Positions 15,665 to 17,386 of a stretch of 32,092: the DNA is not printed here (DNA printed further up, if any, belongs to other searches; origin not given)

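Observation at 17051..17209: Tandem MshEN-type c-di-GMP-binding motifs fused to a classic AAA+ ATPase rather than to a GspE/PilB secretion ATPase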

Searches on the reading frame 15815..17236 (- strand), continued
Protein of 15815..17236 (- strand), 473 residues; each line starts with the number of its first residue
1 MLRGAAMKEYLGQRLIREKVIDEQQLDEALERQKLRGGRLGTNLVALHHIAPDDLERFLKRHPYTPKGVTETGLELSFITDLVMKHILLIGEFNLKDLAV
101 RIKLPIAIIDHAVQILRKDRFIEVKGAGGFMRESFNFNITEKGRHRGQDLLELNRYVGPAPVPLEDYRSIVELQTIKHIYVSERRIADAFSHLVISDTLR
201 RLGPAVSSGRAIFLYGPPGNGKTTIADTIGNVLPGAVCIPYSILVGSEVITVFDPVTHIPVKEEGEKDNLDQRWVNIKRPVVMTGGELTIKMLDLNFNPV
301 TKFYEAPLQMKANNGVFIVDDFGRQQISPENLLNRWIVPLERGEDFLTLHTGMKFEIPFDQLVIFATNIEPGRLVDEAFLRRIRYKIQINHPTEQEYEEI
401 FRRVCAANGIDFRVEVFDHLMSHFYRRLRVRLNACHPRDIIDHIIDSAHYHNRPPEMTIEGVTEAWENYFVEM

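Call 60: search_protein_families(library=padloc, proteins=[window:15815-17236:-], max_evalue=0.01)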
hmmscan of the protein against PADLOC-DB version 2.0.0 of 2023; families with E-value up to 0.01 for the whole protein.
window:15815-17236:- (473 aa): 6 families
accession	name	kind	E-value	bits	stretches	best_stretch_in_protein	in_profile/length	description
PDLC02196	IetA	-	1.3e-10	39.2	2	360-407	222-267/374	-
PDLC04232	IetA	-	1.8e-10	38.7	2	209-246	116-154/330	-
PDLC02195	IetA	-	2.3e-08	31.7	1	196-232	126-160/395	-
PDLC00915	TRIP13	-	2.5e-05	21.8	0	211-230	65-84/302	TRIP13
PDLC04231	IetA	-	0.00022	19.1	1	208-248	116-157/262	-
PDLC00914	TRIP13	-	0.0081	13.6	0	362-419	190-243/302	TRIP13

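Call 68: predict_structure(alignment_id=A2)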
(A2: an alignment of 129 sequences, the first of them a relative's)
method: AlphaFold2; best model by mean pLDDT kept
length: 467 residues; sequences in the alignment: 129
mean_pLDDT: 87.9   pTM: 0.82
mean pLDDT of the five models: 87.9, 87.3, 84.8, 82.9, 80.9
residues with pLDDT >= 90: 254; 70-90: 188; 50-70: 22; < 50: 3
segments of 3 or more residues with pLDDT < 50: none
pLDDT, mean of each block of 10 residues (from residue 1): 69 86 90 85 84 81 95 98 94 96 96 93 75 96 96 96 88 74 66 75 88 82 80 95 95 75 84 91 90 94 94 91 90 89 92 93 88 87 86 88 93 93 83 91 93 93 73
secondary structure, 60 per line:
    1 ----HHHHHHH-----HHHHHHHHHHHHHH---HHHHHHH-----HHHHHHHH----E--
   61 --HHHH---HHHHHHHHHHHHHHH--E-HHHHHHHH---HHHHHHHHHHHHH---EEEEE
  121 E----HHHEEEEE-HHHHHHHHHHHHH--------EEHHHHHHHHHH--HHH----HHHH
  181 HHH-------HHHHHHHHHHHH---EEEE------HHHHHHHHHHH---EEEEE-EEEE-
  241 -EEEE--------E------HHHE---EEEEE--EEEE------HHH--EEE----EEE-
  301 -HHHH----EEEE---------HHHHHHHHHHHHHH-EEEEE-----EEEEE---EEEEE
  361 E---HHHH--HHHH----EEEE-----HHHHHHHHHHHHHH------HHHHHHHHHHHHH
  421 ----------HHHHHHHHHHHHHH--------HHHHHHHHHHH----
elements in order: H5-11 H17-30 H34-40 H46-53 H63-66 H70-84 H89-96 H100-112 E116-121 E129-133 H135-147 H158-167 H177-183 H191-202 E206-209 H216-226 E230-234 E236-239 E242-245 E268-272 E275-278 E290-292 E297-299 H302-305 E310-313 H323-336 E338-342 E348-352 E356-361 H365-368 H371-374 E379-382 H388-401 H408-420 H431-444 H453-463

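Call 70: fold_search(model_id=the predicted structure, library=pdb)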
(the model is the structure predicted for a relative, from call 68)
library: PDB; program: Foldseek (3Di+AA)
matches with E <= 10: 1967; with E <= 0.001: 1213
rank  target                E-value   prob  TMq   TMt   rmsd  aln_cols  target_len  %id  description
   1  8p49_D                1.2e-12  1.00  0.44  0.58   8.6       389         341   13  Uncharacterized Q8U0N8 protein from Pyrococcus furiosus (released 2023-11-29)
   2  8p49_A                2.7e-12  1.00  0.42  0.50  10.2       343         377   14  Uncharacterized Q8U0N8 protein from Pyrococcus furiosus (released 2023-11-29)
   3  8p49_C                3.7e-12  1.00  0.43  0.53   8.7       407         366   14  Uncharacterized Q8U0N8 protein from Pyrococcus furiosus (released 2023-11-29)
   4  8p49_F                4.9e-12  1.00  0.42  0.51   4.3       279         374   15  Uncharacterized Q8U0N8 protein from Pyrococcus furiosus (released 2023-11-29)
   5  8p49_B                6.5e-12  1.00  0.42  0.53   9.4       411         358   14  Uncharacterized Q8U0N8 protein from Pyrococcus furiosus (released 2023-11-29)
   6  8p49_E                1.3e-11  1.00  0.42  0.51   9.5       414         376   14  Uncharacterized Q8U0N8 protein from Pyrococcus furiosus (released 2023-11-29)
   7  4zpx_A                3.2e-10  1.00  0.43  0.59   9.4       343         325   16  Crystal structure of Lon ATPase domain from Thermococcus onnurineus NA1 (released 2016-05-11)
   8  3k1j_A                2.9e-09  1.00  0.44  0.37   7.9       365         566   16  Crystal structure of Lon protease from Thermococcus onnurineus NA1 (released 2010-09-22)
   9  8efv_A                3.4e-09  1.00  0.31  0.44   8.1       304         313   13  Structure of single homo-hexameric Holliday junction ATP-dependent DNA helicase RuvB motor (released 2023-05-10)
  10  7wi7_A                4.3e-09  1.00  0.25  0.21  20.8       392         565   15  Crystal structure of human MCM8/9 complex (released 2023-01-25)
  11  8efv_B                8.5e-09  1.00  0.32  0.44   7.6       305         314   14  Structure of single homo-hexameric Holliday junction ATP-dependent DNA helicase RuvB motor (released 2023-05-10)
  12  1g8p                  1.3e-08  1.00  0.35  0.49  11.6       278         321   16  CRYSTAL STRUCTURE OF BCHI SUBUNIT OF MAGNESIUM CHELATASE (released 2001-08-03)
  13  8efy_D                2.5e-08  1.00  0.32  0.45   7.6       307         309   15  Structure of double homo-hexameric AAA+ ATPase RuvB motors (released 2023-05-10)
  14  8efy_M                4.2e-08  1.00  0.32  0.46   7.7       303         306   13  Structure of double homo-hexameric AAA+ ATPase RuvB motors (released 2023-05-10)
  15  9dx3_F                4.2e-08  1.00  0.33  0.46   7.7       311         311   13  EcRuvB 9-mer pre-assembly complex (released 2026-01-21)
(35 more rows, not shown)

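Call 80: find_encoding_contigs(protein=P0093, flank=8000, max_places=1)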
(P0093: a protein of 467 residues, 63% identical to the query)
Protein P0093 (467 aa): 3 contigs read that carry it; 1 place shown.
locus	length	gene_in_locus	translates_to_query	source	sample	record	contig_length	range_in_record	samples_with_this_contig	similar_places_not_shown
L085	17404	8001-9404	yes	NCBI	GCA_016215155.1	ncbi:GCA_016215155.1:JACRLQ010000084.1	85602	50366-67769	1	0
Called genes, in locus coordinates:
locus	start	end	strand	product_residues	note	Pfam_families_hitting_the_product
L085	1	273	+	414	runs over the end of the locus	PF00437:T2SSE, PF27713:UCP018868 (weak)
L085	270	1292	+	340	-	PF00482:T2SSF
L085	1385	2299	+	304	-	PF00482:T2SSF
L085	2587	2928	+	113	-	PF02643:DUF192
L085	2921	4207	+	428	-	PF11028:TMEM260_N, PF13231:PMT_2 (weak)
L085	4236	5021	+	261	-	PF13489:Methyltransf_23, PF13847:Methyltransf_31 (weak), PF08241:Methyltransf_11, PF08242:Methyltransf_12, PF13649:Methyltransf_25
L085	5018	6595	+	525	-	-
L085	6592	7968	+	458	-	-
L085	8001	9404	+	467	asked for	-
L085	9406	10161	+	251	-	PF00535:Glycos_transf_2, PF13641:Glyco_tranf_2_3 (weak)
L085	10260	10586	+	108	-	PF13442:Cytochrome_CBB3, PF00034:Cytochrom_C (weak)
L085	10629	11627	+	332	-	PF01116:F_bP_aldolase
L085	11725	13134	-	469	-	-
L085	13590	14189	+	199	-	PF00702:Hydrolase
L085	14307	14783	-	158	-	PF08212:Lipocalin_2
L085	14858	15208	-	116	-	PF03013:Pyr_excise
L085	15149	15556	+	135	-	-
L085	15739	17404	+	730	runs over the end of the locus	PF00141:peroxidase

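Call 81: find_encoding_contigs(protein=P0057, flank=8000, max_places=1)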
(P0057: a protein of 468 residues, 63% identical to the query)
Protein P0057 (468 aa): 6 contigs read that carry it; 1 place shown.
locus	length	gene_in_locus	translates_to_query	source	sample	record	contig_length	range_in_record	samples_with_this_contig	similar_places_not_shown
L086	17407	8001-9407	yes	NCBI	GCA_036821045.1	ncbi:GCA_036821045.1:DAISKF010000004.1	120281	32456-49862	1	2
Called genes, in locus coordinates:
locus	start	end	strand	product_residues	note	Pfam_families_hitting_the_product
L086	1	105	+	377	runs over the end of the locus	PF00072:Response_reg, PF01656:CbiA (weak), PF10609:ParA (weak), PF13614:AAA_31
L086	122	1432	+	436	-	PF00437:T2SSE, PF27713:UCP018868 (weak)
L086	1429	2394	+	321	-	PF00482:T2SSF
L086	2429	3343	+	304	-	PF00482:T2SSF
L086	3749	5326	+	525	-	-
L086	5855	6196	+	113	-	PF02643:DUF192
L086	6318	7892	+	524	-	-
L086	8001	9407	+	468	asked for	-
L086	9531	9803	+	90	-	PF07238:PilZ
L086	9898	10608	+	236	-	PF00535:Glycos_transf_2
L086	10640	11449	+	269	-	PF13374:TPR_10 (weak), PF13424:TPR_12, PF13432:TPR_16, PF24885:TPR_NPHP3, PF13374:TPR_10, PF00515:TPR_1 (weak), PF07719:TPR_2 (weak), PF05036:SPOR, +3 more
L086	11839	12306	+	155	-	PF18902:DUF5658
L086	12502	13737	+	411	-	PF00226:DnaJ (weak), PF13431:TPR_17 (faint), PF13432:TPR_16 (faint)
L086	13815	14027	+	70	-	-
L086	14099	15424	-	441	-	PF04542:Sigma70_r2, PF04539:Sigma70_r3, PF04545:Sigma70_r4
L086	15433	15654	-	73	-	-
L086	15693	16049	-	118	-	PF00072:Response_reg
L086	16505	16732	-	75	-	PF00196:GerE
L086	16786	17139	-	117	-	PF00072:Response_reg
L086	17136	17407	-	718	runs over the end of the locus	PF05226:CHASE2, PF08448:PAS_4 (faint), PF07730:HisKA_3, PF02518:HATPase_c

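Call 82: find_encoding_contigs(protein=P0368, flank=8000, max_places=1)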
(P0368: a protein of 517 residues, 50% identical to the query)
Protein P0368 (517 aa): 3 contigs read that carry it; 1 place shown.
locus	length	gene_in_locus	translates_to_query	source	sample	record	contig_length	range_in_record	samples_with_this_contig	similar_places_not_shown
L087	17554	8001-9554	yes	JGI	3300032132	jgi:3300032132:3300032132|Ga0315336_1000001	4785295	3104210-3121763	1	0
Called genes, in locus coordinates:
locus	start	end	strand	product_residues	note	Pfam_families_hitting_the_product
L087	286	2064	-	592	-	PF00501:AMP-binding, PF13193:AMP-binding_C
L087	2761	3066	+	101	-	-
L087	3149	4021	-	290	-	PF01522:Polysacc_deac_1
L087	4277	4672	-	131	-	-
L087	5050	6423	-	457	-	PF00291:PALP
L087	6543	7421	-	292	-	PF00892:EamA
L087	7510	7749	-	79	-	-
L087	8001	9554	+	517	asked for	-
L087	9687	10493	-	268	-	-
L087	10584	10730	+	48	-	-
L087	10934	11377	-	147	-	-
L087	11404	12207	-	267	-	PF00413:Peptidase_M10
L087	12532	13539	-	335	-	PF01073:3Beta_HSD, PF01370:Epimerase, PF02719:Polysacc_synt_2, PF04321:RmlD_sub_bind, PF05368:NmrA, PF16363:GDP_Man_Dehyd, PF13460:NAD_binding_10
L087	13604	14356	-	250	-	PF03808:Glyco_tran_WecG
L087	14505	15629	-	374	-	PF13439:Glyco_transf_4, PF13579:Glyco_trans_4_4, PF20706:GT4-conflict, PF00534:Glycos_transf_1, PF13692:Glyco_trans_1_4, PF13524:Glyco_trans_1_2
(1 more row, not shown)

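Call 83: find_encoding_contigs(protein=P0297, flank=8000, max_places=1)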
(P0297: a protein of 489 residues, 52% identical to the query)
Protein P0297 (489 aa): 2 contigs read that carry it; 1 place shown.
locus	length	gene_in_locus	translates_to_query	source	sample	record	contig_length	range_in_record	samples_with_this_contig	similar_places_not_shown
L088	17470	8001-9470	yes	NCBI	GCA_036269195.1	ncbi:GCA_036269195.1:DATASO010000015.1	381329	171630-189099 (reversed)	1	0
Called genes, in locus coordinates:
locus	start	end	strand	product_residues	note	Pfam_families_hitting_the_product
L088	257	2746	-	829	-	PF00270:DEAD, PF00271:Helicase_C, PF19306:WHD_Lhr, PF08494:DEAD_assoc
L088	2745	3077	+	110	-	PF02604:PhdYeFM_antitox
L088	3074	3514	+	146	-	PF01850:PIN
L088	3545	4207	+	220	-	PF13640:2OG-FeII_Oxy_3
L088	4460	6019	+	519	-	PF01344:Kelch_1 (faint)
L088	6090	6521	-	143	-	-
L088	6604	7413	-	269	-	PF07386:DUF1499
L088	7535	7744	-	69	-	PF13193:AMP-binding_C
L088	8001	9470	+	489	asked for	-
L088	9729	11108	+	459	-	PF07690:MFS_1, PF00854:PTR2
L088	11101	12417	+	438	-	PF00083:Sugar_tr, PF07690:MFS_1, PF00083:Sugar_tr (weak)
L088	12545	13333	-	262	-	-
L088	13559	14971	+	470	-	PF13520:AA_permease_2, PF00324:AA_permease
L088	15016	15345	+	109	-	PF05973:Gp49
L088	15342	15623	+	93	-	PF13560:HTH_31, PF01381:HTH_3, PF12844:HTH_19 (weak)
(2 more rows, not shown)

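Call 85: search_protein_families(library=pfam, proteins=[L086:6318-7892:+, L085:6592-7968:+, L085:5018-6595:+, L086:3749-5326:+], max_evalue=10)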
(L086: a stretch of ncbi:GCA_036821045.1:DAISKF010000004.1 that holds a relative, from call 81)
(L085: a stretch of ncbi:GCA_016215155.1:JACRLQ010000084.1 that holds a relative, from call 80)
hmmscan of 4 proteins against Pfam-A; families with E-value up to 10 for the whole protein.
L086:6318-7892:+ (524 aa): 0 families

L085:6592-7968:+ (458 aa): 0 families

L085:5018-6595:+ (525 aa): 0 families

L086:3749-5326:+ (525 aa): 1 family
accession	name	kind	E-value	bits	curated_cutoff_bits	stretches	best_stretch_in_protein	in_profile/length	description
PF20385.3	DUF6680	-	0.19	11.8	23.2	1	312-338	7-33/170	Family of unknown function (DUF6680)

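Call 93: search_solved_structures(query=A2, max_evalue=1, show_alignments=0)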
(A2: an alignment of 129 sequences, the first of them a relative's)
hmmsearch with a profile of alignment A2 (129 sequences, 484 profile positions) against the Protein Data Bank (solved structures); distinct sequences matched with E-value up to 1: 367 (the best 60 are shown).
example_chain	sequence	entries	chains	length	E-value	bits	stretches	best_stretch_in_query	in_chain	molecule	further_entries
6f8l_G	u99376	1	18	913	2.3e-17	65.9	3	3-52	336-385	Type IV pilus assembly protein PilF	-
9cru_A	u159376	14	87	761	5.6e-10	41.5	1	180-228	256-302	Vesicular-fusion protein SEC18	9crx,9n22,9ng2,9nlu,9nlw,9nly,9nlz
5htl_A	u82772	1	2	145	5.8e-10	41.5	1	2-57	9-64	MSHA biogenesis protein MshE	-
3jc8_Ba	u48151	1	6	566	1.8e-09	39.9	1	2-81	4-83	Type IV-A pilus assembly ATPase PilB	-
6mdm_A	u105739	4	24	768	7.3e-08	34.6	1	180-228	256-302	Vesicle-fusing ATPase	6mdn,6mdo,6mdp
3j94_A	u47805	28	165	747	9.1e-08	34.3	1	180-228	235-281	Vesicle-fusing ATPase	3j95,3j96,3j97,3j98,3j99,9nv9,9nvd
9olo_A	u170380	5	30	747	9.1e-08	34.3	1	180-228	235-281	Vesicle-fusing ATPase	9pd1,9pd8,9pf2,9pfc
6ip2_B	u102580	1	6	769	1e-07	34.1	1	180-228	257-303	Vesicle-fusing ATPase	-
5zfr_A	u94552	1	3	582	1.3e-07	33.8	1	2-59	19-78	Type IV pilus biogenesis ATPase PilB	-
5vhj_D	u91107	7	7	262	1.9e-07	33.2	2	166-225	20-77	26S proteasome regulatory subunit 6B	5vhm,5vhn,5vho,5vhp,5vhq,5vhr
8vxt_A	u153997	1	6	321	3.3e-07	32.4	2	346-421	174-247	Outer mitochondrial transmembrane helix translocase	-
7upr_C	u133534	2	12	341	4e-07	32.2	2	346-421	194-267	Outer mitochondrial transmembrane helix translocase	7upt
5vhf_D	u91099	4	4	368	5.4e-07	31.7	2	165-225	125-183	26S proteasome regulatory subunit 6B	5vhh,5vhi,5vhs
5vfp_D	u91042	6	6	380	5.7e-07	31.6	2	165-225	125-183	26S proteasome regulatory subunit 6B | 26S protease regulatory subunit 6B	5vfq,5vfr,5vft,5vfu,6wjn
9pf1_D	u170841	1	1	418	5.9e-07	31.6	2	166-225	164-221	26S proteasome regulatory subunit 6B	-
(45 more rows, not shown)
